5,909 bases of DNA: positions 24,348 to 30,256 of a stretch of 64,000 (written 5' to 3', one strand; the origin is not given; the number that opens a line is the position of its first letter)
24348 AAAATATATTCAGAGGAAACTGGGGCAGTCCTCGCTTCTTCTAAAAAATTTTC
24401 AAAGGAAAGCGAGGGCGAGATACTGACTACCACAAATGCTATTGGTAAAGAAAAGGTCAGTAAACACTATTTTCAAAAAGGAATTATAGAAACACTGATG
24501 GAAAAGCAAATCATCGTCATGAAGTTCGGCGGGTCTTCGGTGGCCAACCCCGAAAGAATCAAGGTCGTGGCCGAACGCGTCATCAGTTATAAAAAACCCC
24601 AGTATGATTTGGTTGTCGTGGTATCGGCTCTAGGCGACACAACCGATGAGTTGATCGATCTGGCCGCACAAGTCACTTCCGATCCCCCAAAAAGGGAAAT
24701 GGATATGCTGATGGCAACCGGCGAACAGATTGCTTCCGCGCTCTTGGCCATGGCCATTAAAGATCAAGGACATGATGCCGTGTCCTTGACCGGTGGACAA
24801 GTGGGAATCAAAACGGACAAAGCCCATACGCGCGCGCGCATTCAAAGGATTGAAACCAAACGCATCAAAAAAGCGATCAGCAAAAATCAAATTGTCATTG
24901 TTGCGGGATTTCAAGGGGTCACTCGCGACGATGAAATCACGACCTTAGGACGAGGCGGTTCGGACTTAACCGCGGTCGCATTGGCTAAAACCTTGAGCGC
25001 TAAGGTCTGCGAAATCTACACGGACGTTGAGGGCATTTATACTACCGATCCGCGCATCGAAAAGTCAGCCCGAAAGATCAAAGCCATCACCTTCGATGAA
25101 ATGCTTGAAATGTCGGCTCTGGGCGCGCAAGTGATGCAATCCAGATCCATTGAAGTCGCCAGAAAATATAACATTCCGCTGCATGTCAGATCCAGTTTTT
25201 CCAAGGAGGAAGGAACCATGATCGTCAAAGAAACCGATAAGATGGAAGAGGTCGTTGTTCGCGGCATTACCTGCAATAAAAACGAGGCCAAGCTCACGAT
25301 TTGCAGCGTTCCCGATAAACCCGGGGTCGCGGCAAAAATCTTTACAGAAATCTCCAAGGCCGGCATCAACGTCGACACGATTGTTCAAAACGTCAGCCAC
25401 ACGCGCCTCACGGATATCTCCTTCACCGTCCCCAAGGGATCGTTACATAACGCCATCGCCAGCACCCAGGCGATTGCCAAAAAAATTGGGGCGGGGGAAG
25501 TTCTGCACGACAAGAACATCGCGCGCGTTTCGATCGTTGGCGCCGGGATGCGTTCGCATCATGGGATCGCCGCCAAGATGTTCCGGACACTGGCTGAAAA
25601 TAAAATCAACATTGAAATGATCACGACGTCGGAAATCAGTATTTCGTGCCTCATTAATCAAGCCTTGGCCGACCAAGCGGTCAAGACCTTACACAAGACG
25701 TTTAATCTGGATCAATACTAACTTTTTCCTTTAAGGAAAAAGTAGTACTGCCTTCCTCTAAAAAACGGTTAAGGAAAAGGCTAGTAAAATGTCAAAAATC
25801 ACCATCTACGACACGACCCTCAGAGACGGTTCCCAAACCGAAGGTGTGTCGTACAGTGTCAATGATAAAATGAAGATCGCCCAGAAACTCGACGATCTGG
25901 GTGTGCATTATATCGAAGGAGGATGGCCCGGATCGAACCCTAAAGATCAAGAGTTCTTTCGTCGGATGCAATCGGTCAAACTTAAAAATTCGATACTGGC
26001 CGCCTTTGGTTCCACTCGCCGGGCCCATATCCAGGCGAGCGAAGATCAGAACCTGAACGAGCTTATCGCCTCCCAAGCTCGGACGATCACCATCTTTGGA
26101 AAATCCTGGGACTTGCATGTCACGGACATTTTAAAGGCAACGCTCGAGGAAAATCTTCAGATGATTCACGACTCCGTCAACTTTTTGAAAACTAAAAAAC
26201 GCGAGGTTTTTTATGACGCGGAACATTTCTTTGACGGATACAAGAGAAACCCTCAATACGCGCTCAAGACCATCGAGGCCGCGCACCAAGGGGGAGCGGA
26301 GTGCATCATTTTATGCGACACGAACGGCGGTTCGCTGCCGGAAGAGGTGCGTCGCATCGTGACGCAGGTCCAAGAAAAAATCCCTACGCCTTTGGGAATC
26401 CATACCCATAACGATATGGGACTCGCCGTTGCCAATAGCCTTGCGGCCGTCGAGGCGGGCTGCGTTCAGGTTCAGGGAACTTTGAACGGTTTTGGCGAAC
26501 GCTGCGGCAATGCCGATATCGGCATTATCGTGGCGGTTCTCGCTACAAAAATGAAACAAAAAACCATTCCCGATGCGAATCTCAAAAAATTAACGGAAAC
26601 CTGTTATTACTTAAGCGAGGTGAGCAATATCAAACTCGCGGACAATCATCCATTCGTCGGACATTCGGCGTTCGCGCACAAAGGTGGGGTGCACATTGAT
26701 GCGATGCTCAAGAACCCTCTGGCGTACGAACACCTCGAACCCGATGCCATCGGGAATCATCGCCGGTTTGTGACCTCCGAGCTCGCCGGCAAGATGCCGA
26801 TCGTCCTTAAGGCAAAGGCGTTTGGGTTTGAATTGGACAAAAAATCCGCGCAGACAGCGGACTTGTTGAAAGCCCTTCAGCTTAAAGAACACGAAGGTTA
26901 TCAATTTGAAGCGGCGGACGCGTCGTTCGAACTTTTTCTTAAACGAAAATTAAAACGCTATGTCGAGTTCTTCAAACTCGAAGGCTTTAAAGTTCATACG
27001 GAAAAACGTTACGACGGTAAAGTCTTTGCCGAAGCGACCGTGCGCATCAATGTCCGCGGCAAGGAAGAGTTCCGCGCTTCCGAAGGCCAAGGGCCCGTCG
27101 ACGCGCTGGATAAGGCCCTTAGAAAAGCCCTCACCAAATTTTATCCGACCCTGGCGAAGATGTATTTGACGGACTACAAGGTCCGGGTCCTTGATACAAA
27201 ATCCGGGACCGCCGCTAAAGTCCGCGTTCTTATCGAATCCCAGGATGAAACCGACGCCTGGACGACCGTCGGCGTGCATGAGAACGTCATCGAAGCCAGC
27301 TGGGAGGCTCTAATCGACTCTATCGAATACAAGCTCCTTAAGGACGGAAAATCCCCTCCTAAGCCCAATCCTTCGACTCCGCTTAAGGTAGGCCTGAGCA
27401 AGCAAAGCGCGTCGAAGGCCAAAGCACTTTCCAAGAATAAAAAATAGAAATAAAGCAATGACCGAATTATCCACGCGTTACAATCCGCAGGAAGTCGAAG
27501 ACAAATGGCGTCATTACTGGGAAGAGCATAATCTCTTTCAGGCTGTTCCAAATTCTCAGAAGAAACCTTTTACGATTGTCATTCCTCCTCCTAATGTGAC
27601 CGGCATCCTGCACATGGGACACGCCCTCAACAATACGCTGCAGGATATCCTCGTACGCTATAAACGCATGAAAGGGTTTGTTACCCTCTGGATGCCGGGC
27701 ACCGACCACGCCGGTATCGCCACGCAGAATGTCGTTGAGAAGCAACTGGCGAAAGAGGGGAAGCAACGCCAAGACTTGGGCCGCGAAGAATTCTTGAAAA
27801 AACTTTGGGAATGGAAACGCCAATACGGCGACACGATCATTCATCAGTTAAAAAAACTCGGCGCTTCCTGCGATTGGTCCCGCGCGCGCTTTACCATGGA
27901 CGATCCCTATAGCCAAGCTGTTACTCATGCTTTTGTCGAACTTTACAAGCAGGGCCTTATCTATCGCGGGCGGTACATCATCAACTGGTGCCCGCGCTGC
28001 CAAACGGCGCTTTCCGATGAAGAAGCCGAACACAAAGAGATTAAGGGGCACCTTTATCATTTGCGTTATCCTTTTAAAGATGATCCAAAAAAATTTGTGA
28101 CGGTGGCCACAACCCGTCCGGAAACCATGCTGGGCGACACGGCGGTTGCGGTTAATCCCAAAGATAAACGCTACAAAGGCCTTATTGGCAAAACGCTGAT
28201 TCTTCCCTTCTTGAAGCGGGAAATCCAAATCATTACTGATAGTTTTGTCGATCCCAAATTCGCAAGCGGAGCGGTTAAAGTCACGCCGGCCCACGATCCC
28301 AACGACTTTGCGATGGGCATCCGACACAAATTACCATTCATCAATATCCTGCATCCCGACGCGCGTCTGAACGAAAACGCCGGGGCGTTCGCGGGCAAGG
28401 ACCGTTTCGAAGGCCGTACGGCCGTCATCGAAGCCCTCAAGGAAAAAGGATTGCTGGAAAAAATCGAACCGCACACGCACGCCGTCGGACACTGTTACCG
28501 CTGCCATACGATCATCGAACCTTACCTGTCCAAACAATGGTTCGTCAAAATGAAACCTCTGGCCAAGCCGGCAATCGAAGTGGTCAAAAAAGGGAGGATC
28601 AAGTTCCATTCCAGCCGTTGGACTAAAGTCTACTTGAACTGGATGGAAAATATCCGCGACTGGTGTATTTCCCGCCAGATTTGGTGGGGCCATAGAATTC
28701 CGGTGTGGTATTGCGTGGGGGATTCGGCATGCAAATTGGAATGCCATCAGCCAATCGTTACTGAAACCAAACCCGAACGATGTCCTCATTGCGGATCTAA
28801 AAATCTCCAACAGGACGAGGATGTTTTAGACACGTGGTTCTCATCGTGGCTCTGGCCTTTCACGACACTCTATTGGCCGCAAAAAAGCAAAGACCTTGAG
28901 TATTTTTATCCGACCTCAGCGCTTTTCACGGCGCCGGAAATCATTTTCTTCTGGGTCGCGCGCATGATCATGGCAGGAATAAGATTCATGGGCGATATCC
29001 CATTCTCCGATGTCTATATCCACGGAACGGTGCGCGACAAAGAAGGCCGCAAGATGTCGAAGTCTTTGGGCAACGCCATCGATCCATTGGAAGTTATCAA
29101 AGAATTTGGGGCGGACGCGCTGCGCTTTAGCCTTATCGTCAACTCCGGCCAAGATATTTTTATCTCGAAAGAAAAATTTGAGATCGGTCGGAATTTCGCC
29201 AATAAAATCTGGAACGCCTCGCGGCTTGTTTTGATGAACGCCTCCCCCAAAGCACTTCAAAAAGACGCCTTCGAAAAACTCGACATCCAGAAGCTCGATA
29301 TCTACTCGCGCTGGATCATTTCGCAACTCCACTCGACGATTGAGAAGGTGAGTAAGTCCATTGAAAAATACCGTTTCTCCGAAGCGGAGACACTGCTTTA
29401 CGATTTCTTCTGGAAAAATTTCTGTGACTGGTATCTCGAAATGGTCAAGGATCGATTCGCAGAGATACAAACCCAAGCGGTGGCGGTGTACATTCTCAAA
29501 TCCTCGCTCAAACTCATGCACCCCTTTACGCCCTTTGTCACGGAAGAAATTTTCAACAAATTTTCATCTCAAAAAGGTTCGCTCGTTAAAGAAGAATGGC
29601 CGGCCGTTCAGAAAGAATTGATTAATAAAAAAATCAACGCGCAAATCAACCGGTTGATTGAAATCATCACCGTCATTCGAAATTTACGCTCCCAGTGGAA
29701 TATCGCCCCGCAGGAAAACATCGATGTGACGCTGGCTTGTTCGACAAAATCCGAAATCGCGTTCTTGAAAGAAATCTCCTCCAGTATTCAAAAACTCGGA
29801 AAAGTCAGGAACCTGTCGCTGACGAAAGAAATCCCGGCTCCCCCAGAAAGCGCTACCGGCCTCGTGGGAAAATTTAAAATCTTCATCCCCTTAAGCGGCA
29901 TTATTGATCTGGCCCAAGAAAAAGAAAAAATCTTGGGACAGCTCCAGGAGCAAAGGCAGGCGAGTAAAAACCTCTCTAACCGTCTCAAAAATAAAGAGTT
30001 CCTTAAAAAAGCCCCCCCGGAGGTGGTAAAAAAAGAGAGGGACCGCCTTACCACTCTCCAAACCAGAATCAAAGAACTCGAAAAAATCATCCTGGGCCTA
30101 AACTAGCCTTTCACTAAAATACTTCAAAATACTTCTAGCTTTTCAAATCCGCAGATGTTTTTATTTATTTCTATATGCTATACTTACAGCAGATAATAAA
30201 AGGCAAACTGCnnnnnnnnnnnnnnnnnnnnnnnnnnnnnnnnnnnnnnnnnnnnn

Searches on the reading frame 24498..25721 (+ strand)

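Call 51: search_protein_families(library=pfam, proteins=[window:24498-25721:+])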
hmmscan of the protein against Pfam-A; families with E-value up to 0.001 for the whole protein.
window:24498-25721:+ (407 aa): 5 families
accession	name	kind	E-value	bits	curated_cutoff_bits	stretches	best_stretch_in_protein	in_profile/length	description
PF00696.33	AA_kinase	-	2.1e-52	178.6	24.9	1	5-232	2-234/234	Amino acid kinase family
PF22468.2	ACT_9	-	5.7e-36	122.5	27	2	344-402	1-61/61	ACT domain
PF13840.12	ACT_7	-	1.2e-21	76.8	27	1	338-400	3-65/65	ACT domain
PF01842.31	ACT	-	5.3e-19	68.1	27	2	268-314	4-49/66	ACT domain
PF13740.12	ACT_6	-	0.00045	20.5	23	0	272-305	10-43/76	ACT domain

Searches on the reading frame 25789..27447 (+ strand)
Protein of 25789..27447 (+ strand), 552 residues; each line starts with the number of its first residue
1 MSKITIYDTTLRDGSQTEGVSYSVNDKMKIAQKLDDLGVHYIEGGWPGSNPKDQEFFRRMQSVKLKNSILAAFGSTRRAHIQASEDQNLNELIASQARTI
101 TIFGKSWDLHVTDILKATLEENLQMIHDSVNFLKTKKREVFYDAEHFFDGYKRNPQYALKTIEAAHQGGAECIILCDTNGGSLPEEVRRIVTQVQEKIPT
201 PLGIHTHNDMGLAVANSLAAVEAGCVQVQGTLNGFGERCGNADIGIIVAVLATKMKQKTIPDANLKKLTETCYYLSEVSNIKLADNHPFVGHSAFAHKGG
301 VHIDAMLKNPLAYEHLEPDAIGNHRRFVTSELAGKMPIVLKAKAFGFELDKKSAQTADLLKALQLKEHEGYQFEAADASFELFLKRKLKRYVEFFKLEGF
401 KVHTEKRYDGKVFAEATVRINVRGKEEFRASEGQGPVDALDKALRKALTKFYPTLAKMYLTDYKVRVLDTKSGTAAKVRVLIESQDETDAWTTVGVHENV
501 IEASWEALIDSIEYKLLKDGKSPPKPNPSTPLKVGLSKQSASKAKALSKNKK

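Call 51: search_protein_families(library=pfam, proteins=[window:25789-27447:+])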
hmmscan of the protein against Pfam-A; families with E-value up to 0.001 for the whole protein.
window:25789-27447:+ (552 aa): 3 families
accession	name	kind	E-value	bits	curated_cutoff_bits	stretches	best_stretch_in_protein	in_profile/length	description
PF00682.25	HMGL-like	-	4e-53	180.9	29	1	4-270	2-255/260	HMGL-like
PF08502.15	LeuA_dimer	-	9.6e-30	103.6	24.9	1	375-515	2-130/131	LeuA allosteric (dimerisation) domain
PF22617.1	HCS_D2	-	1.5e-15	57.8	27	1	290-356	2-69/82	Homocitrate synthase post-HMGL domain-like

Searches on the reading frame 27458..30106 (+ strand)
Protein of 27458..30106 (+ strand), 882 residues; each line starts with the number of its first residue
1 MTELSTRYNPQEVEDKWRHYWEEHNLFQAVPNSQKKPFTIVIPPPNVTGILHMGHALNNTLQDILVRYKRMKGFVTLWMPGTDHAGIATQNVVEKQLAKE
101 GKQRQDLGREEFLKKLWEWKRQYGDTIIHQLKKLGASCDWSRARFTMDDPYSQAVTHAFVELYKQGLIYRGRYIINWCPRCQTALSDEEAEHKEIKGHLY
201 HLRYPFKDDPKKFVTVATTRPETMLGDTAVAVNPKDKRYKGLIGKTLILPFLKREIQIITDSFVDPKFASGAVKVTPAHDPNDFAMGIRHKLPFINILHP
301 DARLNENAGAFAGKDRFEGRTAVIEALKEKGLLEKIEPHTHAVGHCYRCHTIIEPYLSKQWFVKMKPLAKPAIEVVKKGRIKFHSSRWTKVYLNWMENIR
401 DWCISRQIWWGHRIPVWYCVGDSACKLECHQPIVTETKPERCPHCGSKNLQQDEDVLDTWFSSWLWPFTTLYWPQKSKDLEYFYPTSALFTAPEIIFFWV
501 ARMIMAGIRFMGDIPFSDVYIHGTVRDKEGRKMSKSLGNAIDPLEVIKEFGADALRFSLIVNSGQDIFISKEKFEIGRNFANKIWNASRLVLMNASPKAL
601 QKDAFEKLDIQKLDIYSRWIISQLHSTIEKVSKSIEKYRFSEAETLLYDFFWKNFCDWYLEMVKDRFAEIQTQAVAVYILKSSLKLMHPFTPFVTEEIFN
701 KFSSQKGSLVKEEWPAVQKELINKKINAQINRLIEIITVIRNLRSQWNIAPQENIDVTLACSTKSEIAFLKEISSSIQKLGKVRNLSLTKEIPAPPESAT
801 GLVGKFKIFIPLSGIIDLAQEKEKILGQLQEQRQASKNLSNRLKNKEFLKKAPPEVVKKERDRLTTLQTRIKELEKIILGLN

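Call 51: search_protein_families(library=pfam, proteins=[window:27458-30106:+])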
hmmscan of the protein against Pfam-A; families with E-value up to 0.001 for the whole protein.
window:27458-30106:+ (882 aa): 6 families
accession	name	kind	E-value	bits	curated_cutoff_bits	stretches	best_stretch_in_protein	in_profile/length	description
PF00133.28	tRNA-synt_1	-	1.7e-141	472.2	22.7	1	17-563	2-405/414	tRNA synthetases class I (I, L, M and V)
PF08264.19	Anticodon_1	-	3e-41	141.2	25.1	1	618-758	2-147/148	Anticodon-binding domain of tRNA ligase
PF09334.17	tRNA-synt_1g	-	1.9e-22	80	20.1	2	44-190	7-135/391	tRNA synthetases class I (M)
PF10458.14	Val_tRNA-synt_C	-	4.1e-08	33.8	25.9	1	817-876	1-60/66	Valyl tRNA synthetase tRNA binding arm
PF13603.12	tRNA-synt_1_2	-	6.6e-08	32.7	25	1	243-304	85-146/185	Leucyl-tRNA synthetase, editing domain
PF01406.26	tRNA-synt_1e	-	9.6e-07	28.9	27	1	512-561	233-282/301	tRNA synthetases class I (C) catalytic domain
